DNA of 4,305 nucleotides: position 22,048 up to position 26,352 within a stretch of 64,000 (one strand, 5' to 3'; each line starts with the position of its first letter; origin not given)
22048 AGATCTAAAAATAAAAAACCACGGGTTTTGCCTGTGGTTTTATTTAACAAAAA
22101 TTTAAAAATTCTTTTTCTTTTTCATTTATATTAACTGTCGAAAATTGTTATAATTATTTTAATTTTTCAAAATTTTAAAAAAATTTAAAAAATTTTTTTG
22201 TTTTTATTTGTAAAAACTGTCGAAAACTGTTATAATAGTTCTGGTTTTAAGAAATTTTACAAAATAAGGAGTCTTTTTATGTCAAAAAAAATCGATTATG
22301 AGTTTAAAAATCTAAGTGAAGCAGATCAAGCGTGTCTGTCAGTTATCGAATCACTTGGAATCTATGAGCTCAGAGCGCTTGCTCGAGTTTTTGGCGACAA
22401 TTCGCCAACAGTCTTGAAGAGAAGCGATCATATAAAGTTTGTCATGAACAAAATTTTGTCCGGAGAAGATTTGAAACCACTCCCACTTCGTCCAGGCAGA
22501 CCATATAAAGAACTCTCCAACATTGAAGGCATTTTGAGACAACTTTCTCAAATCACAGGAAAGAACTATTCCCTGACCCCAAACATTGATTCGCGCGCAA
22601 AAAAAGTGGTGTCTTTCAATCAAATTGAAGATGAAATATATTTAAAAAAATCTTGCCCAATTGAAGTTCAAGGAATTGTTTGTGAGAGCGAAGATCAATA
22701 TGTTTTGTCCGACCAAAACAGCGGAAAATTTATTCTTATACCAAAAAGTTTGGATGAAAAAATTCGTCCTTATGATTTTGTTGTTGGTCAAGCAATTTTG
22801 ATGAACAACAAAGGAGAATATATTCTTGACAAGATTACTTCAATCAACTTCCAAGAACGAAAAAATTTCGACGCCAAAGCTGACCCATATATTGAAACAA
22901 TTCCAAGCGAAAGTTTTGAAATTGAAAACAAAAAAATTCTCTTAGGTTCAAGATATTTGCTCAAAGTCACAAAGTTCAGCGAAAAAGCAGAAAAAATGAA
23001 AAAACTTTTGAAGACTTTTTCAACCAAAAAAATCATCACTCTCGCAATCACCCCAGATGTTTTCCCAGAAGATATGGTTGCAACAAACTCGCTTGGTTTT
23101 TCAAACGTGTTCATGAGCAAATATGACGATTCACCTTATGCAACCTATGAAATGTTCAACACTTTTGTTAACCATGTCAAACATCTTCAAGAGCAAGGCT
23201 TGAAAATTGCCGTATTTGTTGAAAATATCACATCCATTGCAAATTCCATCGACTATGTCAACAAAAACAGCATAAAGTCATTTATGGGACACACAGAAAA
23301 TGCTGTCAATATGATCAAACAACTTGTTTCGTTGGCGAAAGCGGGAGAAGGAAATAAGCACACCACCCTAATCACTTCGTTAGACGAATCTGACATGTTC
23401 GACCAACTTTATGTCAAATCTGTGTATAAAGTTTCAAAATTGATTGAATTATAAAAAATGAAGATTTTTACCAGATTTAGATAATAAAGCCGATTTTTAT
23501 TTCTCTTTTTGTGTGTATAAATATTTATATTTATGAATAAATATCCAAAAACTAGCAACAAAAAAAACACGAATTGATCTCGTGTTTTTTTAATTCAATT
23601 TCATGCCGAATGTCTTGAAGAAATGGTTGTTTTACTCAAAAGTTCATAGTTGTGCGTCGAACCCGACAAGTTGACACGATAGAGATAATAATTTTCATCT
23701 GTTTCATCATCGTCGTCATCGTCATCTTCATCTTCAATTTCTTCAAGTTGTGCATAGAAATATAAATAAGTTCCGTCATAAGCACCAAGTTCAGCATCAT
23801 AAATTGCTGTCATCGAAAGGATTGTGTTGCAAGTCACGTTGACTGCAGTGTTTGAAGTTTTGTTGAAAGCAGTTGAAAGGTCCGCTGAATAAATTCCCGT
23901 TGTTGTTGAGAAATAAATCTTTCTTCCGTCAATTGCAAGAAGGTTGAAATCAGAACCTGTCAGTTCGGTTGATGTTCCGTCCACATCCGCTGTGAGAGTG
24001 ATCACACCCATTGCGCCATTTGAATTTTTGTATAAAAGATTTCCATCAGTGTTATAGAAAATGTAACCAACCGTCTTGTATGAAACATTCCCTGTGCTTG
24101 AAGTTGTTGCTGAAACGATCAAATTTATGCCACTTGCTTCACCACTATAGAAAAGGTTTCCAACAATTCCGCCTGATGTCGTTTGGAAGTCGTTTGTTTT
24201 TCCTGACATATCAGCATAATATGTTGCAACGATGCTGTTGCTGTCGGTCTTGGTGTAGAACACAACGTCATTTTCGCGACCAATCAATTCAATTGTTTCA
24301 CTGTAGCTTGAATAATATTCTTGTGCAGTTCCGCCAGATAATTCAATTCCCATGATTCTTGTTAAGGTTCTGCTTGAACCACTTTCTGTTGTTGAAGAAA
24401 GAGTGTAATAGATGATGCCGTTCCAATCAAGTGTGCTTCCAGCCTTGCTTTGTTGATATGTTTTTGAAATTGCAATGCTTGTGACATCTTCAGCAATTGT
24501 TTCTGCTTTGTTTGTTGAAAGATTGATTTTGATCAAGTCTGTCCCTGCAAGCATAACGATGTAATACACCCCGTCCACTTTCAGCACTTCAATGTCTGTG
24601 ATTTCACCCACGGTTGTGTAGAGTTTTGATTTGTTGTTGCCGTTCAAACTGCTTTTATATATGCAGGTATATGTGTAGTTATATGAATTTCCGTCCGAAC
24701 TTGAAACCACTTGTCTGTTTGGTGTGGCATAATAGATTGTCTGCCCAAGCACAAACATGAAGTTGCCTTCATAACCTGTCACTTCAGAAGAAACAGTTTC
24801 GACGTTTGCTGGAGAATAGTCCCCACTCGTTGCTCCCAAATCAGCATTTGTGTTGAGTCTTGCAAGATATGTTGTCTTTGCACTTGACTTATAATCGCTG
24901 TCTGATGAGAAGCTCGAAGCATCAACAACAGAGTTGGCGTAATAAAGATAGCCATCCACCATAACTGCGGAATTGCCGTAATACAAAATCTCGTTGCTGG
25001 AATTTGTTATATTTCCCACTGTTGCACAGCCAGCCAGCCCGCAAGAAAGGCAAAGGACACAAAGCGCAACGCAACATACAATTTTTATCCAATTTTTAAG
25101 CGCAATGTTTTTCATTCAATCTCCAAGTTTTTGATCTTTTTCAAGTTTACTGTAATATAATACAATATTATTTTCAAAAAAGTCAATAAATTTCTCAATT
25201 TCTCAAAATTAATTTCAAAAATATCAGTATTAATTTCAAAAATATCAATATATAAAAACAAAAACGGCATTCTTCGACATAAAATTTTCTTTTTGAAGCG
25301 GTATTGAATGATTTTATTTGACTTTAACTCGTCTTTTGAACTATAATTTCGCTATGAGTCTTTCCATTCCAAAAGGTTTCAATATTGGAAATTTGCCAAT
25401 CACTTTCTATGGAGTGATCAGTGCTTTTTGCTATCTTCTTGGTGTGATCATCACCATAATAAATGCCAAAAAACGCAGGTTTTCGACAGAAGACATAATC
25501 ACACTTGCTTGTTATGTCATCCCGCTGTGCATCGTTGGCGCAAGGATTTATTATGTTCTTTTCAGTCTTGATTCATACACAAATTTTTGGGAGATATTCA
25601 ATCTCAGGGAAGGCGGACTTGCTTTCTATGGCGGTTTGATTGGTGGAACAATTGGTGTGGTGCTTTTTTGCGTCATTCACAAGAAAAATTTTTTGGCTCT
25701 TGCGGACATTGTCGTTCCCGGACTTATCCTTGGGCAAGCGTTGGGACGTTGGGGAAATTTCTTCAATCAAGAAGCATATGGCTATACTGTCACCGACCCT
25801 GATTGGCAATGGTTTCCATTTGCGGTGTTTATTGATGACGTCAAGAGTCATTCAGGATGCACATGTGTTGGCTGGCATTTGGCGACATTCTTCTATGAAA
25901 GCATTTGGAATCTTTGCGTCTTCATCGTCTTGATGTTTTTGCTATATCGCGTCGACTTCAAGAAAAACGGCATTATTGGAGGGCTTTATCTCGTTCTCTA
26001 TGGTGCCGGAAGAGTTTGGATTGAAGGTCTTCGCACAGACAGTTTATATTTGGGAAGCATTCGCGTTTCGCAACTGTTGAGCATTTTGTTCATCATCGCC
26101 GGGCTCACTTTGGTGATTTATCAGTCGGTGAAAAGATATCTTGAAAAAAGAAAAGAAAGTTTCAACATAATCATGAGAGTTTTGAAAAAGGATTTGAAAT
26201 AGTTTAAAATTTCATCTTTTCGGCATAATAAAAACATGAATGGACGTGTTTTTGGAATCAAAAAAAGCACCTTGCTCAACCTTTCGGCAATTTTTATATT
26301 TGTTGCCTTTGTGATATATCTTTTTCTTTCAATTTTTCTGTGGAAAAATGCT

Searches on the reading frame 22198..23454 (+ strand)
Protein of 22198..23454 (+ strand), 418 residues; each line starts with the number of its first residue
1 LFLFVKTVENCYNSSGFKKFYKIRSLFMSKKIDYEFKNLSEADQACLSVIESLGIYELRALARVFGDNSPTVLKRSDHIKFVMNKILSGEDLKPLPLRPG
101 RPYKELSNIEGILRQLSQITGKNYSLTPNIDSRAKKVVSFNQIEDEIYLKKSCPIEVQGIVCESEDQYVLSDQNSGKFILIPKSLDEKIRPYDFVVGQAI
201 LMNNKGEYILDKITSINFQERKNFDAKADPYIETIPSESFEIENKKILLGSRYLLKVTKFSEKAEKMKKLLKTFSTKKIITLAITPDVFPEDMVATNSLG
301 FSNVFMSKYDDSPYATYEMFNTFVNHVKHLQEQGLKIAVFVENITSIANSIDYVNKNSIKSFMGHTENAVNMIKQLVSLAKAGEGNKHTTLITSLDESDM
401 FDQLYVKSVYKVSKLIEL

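Call 18: search_protein_families(library=pfam, proteins=[window:22198-23454:+], max_evalue=1e-8)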
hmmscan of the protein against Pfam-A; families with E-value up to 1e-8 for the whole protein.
window:22198-23454:+ (418 aa): 0 families

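Call 23: search_protein_families(library=pfam, proteins=[window:22198-23454:+], max_evalue=1)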
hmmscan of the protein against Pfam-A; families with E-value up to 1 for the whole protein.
window:22198-23454:+ (418 aa): 3 families
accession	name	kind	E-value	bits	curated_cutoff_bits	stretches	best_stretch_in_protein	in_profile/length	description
PF01628.27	HrcA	-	0.0017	18.8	22.2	1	219-281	100-161/215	HrcA protein C terminal domain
PF03930.20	Flp_N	-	0.013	15.9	25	1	334-379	8-53/82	Recombinase Flp protein N-terminus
PF11254.13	DUF3053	-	0.036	14.1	23.9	1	316-412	56-147/219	Protein of unknown function (DUF3053)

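Call 32: search_solved_structures(query=window:22279-23454:+, max_evalue=1)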
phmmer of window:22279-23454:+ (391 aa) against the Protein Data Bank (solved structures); distinct sequences matched with E-value up to 1: 10.
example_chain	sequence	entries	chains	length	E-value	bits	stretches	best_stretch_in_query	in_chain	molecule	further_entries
8hsj_A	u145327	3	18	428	0.11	14.6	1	223-371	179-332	Transcription termination factor Rho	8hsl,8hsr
8q3q_a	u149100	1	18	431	0.41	12.8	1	251-377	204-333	Transcription termination factor Rho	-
8pex_A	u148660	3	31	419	0.44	12.7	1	252-377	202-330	Transcription termination factor Rho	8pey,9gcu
1pv4_A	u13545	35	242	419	0.44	12.7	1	252-377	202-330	Transcription termination factor rho | Rho transcription termination factor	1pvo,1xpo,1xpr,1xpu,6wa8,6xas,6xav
5jji_A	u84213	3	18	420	0.44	12.7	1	252-377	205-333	Transcription termination factor Rho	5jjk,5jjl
9ff7_A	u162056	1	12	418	0.45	12.7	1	252-377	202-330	Transcription termination factor Rho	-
3ice_A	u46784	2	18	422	0.45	12.7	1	252-377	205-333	Transcription termination factor rho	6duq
2ht1_A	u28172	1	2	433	0.47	12.6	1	252-377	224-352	Transcription termination factor rho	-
8q3p_a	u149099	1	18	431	0.47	12.6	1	252-377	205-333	Transcription termination factor Rho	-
7pmp_A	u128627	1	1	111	0.54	12.4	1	80-133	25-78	Type II protein secretion LspD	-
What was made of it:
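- Tried and rejected: Its similarity is to Rho, with E of 0.1-0.5 (call 32).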

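Call 33: search_protein_families(library=ncbifam, proteins=[window:22279-23454:+], max_evalue=0.001)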
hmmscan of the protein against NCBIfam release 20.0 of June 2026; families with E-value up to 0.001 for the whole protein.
window:22279-23454:+ (391 aa): 0 families

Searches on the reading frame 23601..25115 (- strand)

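Call 18: search_protein_families(library=pfam, proteins=[window:23601-25115:-], max_evalue=1e-8)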
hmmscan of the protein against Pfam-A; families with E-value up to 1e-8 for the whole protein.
window:23601-25115:- (504 aa): 0 families

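Call 23: search_protein_families(library=pfam, proteins=[window:23601-25115:-], max_evalue=1)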
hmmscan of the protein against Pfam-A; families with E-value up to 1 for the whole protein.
window:23601-25115:- (504 aa): 2 families
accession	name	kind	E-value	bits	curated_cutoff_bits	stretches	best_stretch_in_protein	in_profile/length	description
PF03038.19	Herpes_UL95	-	0.097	12.3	24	1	131-241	54-160/319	UL95 family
PF23518.1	WW_2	-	0.18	11.9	27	0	396-408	19-31/36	WW domain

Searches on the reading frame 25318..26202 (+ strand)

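Call 18: search_protein_families(library=pfam, proteins=[window:25318-26202:+], max_evalue=1e-8)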
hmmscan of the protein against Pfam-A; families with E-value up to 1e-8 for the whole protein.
window:25318-26202:+ (294 aa): 1 family
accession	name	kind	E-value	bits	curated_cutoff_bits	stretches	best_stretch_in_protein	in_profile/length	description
PF01790.23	LGT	-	5.6e-70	235.8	24.9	1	20-268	3-240/240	Prolipoprotein diacylglyceryl transferase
